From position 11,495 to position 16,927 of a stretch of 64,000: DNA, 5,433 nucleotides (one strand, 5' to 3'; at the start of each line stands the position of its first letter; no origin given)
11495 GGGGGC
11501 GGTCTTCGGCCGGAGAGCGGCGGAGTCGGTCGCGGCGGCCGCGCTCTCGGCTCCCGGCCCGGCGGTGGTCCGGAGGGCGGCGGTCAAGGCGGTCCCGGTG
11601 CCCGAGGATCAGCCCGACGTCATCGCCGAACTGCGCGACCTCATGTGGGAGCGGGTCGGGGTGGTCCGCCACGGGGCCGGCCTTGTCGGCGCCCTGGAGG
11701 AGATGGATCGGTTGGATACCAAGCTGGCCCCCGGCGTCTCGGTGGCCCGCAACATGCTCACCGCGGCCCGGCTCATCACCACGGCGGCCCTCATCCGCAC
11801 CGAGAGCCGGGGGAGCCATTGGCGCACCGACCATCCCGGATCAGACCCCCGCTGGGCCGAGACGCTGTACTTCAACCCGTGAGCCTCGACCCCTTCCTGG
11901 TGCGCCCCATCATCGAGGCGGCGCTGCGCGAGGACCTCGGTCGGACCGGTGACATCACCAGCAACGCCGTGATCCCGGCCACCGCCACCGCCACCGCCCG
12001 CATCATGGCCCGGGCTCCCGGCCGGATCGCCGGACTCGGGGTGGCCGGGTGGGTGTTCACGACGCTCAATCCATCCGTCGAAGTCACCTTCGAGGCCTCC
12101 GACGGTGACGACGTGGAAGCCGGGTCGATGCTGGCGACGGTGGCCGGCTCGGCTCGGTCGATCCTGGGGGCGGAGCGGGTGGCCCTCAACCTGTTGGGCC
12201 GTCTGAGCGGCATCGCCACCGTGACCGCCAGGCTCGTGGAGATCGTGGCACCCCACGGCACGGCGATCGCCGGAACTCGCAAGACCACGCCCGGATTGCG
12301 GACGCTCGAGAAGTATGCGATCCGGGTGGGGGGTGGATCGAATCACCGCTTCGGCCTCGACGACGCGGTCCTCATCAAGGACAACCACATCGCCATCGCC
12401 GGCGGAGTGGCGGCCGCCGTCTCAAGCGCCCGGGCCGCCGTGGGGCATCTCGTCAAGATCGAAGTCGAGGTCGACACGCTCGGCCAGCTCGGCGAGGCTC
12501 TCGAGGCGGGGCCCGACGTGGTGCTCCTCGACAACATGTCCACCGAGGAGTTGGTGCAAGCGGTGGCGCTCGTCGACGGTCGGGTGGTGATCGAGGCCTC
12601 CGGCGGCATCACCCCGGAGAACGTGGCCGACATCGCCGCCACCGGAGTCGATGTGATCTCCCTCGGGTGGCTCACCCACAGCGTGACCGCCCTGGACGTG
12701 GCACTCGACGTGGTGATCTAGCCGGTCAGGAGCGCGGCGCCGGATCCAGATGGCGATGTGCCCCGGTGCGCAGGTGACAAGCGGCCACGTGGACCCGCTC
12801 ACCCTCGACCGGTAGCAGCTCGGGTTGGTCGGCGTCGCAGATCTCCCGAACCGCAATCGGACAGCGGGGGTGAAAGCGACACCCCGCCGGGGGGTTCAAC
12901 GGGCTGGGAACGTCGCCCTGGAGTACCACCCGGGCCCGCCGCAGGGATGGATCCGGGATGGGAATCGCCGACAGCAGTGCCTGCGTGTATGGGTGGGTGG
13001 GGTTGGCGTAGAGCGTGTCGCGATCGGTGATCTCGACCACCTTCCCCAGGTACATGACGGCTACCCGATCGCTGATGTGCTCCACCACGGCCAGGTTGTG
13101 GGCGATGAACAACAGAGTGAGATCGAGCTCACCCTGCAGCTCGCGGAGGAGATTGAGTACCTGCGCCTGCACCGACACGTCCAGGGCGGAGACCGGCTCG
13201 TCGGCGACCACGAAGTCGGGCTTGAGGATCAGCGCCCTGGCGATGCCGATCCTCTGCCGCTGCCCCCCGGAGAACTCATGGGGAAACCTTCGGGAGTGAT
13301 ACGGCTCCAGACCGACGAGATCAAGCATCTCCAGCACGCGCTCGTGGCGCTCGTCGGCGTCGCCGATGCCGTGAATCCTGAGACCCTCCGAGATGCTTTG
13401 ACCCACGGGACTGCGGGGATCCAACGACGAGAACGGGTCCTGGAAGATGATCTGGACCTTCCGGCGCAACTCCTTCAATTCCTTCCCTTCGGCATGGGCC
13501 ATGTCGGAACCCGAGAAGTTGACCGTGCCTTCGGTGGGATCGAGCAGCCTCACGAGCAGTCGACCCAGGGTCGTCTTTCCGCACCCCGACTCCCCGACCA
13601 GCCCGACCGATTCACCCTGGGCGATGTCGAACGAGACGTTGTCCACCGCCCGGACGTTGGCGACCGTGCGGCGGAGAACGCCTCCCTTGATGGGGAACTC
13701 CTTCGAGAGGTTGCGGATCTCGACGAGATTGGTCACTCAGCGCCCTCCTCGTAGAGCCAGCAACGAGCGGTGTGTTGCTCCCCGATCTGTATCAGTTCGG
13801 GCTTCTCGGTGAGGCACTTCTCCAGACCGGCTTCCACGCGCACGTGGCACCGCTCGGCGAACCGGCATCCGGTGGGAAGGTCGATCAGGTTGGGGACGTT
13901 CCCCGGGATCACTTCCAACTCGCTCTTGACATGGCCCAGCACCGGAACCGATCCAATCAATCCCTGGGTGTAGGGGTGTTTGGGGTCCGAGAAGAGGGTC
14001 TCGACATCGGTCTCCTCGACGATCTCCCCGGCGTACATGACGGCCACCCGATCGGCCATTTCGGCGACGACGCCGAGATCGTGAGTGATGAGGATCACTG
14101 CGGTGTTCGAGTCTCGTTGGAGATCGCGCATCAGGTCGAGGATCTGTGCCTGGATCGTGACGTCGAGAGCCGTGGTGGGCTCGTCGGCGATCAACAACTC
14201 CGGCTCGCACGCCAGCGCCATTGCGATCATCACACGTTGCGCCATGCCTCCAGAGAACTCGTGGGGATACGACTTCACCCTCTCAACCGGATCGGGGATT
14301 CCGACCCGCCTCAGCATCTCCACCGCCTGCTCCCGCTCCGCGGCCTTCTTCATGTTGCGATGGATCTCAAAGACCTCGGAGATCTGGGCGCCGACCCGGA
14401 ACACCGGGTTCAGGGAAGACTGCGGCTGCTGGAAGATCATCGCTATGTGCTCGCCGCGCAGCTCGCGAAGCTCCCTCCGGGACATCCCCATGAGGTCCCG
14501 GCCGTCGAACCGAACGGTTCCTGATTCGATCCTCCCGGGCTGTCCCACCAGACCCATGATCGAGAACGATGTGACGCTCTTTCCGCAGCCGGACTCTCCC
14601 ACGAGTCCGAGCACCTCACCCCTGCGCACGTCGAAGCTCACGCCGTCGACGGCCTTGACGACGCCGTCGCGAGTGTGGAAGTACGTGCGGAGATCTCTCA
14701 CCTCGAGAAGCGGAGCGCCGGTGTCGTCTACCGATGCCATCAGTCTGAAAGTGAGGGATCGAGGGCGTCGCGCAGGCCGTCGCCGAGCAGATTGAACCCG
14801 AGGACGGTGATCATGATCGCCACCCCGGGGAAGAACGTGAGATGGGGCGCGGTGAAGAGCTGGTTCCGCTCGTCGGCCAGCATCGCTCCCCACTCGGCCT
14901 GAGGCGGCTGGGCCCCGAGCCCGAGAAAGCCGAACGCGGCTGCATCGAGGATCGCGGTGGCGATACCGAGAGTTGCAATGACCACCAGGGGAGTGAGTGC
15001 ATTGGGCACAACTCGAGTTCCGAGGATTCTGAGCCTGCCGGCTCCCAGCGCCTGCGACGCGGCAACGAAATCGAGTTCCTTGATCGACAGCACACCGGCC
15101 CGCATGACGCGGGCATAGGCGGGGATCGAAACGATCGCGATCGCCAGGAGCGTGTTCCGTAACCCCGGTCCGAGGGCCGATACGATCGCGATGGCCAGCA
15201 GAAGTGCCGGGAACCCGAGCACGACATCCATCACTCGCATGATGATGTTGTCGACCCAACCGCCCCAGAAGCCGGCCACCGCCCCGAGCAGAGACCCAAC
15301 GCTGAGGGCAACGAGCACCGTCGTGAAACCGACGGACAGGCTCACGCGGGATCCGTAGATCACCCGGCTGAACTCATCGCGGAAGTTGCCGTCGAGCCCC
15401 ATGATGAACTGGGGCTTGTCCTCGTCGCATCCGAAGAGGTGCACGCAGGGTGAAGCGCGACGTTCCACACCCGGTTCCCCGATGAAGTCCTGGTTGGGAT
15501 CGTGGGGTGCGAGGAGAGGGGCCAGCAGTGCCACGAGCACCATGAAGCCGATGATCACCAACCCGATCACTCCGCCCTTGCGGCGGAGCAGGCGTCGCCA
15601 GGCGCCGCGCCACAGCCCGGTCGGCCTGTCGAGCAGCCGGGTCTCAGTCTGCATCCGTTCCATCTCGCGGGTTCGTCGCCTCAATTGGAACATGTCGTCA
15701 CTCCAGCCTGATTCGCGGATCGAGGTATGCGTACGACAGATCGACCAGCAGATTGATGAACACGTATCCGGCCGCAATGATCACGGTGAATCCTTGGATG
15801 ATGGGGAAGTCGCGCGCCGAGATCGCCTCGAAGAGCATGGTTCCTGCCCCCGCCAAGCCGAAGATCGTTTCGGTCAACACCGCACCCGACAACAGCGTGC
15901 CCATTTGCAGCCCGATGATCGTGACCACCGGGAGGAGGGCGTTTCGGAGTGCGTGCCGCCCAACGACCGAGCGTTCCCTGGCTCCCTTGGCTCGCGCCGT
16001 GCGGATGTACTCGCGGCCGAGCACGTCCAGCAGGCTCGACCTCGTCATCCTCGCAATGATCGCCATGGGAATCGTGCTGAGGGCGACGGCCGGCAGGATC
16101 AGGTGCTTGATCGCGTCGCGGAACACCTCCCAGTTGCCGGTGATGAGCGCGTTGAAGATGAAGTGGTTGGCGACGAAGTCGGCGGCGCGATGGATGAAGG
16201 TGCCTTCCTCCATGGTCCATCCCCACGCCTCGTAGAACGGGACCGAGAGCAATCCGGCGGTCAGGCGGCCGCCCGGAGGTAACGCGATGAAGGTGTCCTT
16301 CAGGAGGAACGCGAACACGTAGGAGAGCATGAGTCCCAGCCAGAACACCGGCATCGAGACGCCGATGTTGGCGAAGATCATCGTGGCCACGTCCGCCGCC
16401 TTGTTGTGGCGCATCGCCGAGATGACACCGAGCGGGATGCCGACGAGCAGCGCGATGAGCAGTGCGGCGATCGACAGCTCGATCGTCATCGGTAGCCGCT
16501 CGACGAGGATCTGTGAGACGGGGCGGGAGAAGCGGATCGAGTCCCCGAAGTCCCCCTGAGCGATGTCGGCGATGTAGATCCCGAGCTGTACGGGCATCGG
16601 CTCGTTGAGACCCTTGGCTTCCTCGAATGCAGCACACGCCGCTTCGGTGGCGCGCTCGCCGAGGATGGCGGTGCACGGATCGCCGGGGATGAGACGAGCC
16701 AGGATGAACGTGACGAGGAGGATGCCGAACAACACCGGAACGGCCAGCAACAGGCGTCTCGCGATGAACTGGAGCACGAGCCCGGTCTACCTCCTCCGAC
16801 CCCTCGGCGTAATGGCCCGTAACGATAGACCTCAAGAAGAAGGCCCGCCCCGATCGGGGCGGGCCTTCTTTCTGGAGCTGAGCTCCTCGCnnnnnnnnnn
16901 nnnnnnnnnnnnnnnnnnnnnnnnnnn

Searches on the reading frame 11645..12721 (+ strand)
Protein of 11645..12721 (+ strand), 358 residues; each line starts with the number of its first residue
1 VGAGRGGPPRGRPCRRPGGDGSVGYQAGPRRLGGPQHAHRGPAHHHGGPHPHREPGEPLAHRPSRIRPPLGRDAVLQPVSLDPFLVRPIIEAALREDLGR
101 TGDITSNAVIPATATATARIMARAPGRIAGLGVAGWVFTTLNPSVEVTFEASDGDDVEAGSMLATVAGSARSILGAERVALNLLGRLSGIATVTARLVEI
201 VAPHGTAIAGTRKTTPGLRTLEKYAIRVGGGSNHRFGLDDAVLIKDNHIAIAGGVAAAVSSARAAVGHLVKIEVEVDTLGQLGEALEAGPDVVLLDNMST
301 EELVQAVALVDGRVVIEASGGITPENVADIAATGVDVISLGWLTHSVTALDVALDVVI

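Call 47: search_protein_families(library=pfam, proteins=[window:11645-12721:+], max_evalue=0.00001)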
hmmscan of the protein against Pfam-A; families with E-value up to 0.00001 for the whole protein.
window:11645-12721:+ (358 aa): 2 families
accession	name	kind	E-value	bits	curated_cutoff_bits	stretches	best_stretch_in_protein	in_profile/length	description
PF01729.25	QRPTase_C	-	8.7e-63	211.5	23.1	1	190-355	1-169/169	Quinolinate phosphoribosyl transferase, C-terminal domain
PF02749.22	QRPTase_N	-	7.1e-19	68.2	27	1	103-188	1-82/82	Quinolinate phosphoribosyl transferase, N-terminal domain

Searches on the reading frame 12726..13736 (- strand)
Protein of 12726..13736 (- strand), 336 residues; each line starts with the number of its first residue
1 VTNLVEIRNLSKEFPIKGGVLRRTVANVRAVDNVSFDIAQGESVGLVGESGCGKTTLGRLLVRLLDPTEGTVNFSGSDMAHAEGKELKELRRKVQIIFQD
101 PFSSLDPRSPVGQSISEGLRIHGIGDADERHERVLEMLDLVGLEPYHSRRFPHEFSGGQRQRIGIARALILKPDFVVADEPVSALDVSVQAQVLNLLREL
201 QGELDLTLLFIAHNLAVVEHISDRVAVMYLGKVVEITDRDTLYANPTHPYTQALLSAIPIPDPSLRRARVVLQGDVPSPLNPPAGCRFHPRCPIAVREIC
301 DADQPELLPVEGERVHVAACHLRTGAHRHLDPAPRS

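Call 47: search_protein_families(library=pfam, proteins=[window:12726-13736:-], max_evalue=0.00001)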
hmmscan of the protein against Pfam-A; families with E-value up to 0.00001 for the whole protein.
window:12726-13736:- (336 aa): 2 families
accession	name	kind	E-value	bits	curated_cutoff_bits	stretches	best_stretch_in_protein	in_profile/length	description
PF00005.33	ABC_tran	-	2.3e-34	119.4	25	1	32-182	2-136/137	ABC transporter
PF08352.17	oligo_HPY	-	1.7e-19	70.4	27.1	1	234-300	1-65/65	Oligopeptide/dipeptide transporter, C-terminal region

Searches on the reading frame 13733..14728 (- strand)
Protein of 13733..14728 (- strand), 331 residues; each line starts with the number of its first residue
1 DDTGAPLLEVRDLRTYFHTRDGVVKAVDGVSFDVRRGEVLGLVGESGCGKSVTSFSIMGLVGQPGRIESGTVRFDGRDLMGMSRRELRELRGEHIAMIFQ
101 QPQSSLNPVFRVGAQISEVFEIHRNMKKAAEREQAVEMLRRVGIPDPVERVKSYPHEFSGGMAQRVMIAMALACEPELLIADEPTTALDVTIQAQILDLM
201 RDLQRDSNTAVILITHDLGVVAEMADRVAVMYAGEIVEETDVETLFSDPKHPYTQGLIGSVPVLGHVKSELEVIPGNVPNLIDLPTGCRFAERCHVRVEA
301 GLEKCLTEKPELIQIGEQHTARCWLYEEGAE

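Call 47: search_protein_families(library=pfam, proteins=[window:13733-14728:-], max_evalue=0.00001)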
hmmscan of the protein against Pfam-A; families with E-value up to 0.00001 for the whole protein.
window:13733-14728:- (331 aa): 3 families
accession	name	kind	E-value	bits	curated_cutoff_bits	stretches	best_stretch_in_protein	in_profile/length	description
PF00005.33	ABC_tran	-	7.9e-30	104.7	25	1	28-186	2-137/137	ABC transporter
PF08352.17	oligo_HPY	-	2.2e-20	73.2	27.1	1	237-299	1-63/65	Oligopeptide/dipeptide transporter, C-terminal region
PF13304.12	AAA_21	-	1.7e-06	28.8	27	1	156-221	236-303/304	AAA domain, putative AbiEii toxin, Type IV TA system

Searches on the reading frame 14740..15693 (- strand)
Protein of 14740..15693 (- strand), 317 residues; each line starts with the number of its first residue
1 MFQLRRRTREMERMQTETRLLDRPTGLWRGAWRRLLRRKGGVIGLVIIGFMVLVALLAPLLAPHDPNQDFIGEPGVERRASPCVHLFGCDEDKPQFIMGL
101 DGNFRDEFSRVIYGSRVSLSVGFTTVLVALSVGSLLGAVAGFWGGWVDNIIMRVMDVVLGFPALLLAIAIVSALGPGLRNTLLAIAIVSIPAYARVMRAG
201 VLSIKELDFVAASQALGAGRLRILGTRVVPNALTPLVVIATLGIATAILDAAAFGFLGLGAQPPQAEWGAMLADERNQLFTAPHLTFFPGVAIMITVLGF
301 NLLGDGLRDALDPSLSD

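Call 47: search_protein_families(library=pfam, proteins=[window:14740-15693:-], max_evalue=0.00001)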
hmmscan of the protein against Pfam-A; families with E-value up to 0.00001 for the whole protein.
window:14740-15693:- (317 aa): 2 families
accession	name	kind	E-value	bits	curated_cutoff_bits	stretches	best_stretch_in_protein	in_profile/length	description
PF00528.27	BPD_transp_1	-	1.6e-31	109.9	26.4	1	133-316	1-183/184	Binding-protein-dependent transport system inner membrane component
PF12911.12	OppC_N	-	1.5e-16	60.5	23.9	1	27-70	2-45/53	N-terminal TM domain of oligopeptide transport permease C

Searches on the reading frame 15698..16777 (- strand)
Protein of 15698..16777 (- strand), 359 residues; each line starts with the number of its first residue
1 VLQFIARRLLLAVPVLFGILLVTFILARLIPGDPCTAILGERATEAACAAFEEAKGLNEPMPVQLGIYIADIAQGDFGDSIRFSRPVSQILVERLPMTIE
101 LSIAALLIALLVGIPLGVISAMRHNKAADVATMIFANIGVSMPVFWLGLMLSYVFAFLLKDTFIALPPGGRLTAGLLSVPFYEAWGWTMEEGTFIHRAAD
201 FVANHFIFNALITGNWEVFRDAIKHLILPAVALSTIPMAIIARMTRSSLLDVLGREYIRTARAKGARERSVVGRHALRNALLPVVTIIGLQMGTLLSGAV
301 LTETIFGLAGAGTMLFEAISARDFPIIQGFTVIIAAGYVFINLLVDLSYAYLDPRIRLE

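Call 47: search_protein_families(library=pfam, proteins=[window:15698-16777:-], max_evalue=0.00001)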
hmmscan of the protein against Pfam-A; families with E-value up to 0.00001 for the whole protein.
window:15698-16777:- (359 aa): 2 families
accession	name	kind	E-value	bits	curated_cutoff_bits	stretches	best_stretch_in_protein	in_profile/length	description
PF00528.27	BPD_transp_1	-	1.8e-41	142.3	26.4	1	113-357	1-183/184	Binding-protein-dependent transport system inner membrane component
PF19300.4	BPD_transp_1_N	-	1.1e-11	45.3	23.8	1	1-101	1-113/114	Binding-prot-dependent transport system membrane comp, N-term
